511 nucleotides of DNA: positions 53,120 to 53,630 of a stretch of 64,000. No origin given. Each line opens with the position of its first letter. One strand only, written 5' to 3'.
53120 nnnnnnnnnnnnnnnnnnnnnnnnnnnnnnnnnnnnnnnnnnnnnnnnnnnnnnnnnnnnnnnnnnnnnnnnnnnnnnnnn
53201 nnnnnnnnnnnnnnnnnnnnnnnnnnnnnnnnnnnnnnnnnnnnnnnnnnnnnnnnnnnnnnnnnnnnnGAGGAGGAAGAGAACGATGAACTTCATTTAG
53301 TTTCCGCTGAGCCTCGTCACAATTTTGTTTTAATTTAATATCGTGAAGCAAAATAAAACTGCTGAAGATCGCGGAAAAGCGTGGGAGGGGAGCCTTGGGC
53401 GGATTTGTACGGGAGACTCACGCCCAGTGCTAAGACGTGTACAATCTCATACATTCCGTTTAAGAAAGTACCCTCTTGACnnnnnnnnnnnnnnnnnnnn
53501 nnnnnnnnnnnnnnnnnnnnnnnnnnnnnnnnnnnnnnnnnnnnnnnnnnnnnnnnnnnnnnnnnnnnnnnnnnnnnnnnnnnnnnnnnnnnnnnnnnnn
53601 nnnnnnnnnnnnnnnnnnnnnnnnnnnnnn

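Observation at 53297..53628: ydaO-type c-di-AMP riboswitch with its own sigma-70 promoter in front of a KimA-like transporter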

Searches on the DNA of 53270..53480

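Call 75: search_rna_families(source=window, start=53270, end=53480, threshold=evalue, max_evalue=5)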
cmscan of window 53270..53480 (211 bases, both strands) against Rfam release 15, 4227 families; matches with E-value up to 5: 1.
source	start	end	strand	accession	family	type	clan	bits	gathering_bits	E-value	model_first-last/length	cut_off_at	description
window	53270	53288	+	RF03036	osmY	Gene; sRNA;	-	11.4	46.9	3.4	54-72/72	5'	osmY RNA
